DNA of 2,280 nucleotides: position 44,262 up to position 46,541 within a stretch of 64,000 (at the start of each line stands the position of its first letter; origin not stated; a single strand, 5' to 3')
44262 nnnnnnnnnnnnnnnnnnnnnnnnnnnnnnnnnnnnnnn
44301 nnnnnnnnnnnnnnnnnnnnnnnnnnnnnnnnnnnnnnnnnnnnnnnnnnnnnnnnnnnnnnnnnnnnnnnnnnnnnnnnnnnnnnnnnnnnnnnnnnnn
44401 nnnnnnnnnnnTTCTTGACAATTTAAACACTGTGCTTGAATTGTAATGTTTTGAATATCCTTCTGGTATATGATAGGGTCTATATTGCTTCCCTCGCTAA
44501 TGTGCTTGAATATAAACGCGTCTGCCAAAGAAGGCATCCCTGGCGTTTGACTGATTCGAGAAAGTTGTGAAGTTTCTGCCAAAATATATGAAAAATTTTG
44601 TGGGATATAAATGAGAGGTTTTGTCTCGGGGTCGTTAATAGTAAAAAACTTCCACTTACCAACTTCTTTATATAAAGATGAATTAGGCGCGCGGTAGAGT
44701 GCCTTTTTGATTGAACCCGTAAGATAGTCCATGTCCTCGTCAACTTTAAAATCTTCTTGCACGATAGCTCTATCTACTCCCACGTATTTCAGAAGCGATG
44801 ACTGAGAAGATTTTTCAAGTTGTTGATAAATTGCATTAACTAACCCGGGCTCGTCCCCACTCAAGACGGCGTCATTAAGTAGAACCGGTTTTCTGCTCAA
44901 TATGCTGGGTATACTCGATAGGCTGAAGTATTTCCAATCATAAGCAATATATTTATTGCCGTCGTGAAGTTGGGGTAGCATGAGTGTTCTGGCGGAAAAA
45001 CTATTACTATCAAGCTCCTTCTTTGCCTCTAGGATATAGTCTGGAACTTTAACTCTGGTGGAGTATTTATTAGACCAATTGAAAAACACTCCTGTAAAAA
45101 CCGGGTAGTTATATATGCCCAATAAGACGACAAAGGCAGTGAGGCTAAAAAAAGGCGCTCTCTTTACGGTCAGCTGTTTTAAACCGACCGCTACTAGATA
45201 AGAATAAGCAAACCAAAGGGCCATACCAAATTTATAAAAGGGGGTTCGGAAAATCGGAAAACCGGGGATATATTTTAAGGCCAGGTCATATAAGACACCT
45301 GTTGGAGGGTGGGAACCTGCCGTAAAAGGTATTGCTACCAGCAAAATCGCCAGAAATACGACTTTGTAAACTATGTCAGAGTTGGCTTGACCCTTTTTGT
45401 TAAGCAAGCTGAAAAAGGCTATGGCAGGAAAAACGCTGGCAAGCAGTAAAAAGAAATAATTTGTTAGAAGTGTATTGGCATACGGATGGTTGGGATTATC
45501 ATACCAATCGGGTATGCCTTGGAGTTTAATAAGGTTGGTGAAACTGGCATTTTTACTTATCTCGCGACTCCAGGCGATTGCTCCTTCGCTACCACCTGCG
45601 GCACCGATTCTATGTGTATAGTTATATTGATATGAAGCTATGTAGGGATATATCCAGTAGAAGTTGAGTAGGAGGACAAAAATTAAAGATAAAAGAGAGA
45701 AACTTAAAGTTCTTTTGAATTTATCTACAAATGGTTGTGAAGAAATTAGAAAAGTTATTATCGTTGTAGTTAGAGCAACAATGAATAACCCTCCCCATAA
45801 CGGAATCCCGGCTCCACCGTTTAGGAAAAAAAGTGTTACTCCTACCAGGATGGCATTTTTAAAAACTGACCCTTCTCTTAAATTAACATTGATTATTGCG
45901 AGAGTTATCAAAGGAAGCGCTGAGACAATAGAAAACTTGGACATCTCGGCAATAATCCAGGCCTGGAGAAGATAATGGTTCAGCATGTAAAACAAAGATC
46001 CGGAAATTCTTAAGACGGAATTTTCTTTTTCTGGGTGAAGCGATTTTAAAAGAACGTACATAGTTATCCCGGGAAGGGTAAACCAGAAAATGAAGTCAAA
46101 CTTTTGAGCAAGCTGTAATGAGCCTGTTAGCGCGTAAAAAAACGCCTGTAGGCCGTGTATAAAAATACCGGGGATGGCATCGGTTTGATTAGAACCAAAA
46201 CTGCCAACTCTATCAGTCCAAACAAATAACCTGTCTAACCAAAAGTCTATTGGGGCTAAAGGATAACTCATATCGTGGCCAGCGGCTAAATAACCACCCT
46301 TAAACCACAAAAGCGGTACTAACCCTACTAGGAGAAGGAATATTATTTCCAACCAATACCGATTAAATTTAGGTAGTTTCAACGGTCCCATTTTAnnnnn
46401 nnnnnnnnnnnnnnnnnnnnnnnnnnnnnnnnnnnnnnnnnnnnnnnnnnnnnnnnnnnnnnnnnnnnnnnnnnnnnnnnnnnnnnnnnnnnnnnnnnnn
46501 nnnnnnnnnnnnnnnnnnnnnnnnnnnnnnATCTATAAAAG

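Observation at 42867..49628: Tandem paralogous giant membrane proteins (1174 and 1031 aa) with GT-C-like architecture, plus a third 844-aa relative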

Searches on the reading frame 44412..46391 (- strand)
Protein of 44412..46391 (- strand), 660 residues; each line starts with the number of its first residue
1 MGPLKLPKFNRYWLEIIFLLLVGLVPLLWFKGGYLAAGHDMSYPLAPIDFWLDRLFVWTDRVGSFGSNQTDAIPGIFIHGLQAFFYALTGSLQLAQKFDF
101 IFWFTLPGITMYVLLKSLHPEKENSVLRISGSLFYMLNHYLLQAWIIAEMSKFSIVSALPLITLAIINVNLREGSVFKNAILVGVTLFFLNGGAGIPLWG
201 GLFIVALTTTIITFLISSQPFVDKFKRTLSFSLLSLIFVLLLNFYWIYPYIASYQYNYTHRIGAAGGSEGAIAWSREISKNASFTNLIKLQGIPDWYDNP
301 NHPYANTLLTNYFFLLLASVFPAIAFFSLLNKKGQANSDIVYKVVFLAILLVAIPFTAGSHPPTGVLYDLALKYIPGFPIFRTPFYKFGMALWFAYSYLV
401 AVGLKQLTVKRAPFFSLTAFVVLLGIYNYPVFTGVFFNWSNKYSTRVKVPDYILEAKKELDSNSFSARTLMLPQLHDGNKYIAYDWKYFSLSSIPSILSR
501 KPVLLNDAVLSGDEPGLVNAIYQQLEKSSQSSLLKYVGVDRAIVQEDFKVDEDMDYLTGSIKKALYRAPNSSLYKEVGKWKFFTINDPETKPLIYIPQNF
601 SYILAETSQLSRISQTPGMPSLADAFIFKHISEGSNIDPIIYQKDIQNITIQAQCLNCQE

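Call 86: search_solved_structures(query=A4, max_evalue=10, show_alignments=3)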
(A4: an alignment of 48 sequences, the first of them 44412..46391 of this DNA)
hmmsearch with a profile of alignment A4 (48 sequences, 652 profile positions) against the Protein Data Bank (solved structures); distinct sequences matched with E-value up to 10: 2.
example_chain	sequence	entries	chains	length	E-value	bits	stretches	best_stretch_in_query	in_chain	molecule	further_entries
6w98_A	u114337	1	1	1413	0.00081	21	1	440-574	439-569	F5/8 type C domain-containing protein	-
6wbx_A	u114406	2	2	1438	0.00084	20.9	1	440-574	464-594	DUF3367 domain-containing protein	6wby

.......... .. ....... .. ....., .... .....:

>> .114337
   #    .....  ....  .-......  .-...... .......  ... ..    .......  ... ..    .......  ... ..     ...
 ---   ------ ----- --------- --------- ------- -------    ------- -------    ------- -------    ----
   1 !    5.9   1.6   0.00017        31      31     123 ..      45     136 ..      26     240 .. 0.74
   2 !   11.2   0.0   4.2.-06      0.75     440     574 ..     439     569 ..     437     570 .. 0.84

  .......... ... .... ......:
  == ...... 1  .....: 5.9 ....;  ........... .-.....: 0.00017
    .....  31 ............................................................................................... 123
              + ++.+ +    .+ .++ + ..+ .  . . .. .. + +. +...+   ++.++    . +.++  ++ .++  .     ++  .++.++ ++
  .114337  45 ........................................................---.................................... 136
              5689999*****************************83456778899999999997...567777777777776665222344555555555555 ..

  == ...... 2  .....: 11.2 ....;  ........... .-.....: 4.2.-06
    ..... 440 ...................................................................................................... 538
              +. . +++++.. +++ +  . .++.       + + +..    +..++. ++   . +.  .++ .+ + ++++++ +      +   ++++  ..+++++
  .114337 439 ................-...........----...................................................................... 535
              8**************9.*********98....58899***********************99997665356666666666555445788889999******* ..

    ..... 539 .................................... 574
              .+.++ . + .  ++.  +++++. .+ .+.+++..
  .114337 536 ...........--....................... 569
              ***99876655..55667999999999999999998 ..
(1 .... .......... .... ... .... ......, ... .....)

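Call 100: search_protein_families(library=pfam, alignment_id=A4, max_evalue=0.01)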
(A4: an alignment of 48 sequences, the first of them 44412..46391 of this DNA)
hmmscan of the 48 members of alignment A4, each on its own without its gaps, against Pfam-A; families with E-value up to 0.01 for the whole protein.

A. member 1, window:44412-46391:- (660 aa): 1 family
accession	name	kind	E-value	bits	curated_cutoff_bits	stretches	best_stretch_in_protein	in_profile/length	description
PF11847.13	GT-C_AftD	-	0.00033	19.2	26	1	45-578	24-540/661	Alpha-(1->3)-arabinofuranosyltransferase, N-terminal GT-C domain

B. families by the number of members that match (of 48 scanned): 2 families
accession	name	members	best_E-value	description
PF11847.13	GT-C_AftD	28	7.1e-13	Alpha-(1->3)-arabinofuranosyltransferase, N-terminal GT-C domain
PF09446.15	VMA21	1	0.0048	VMA21-like domain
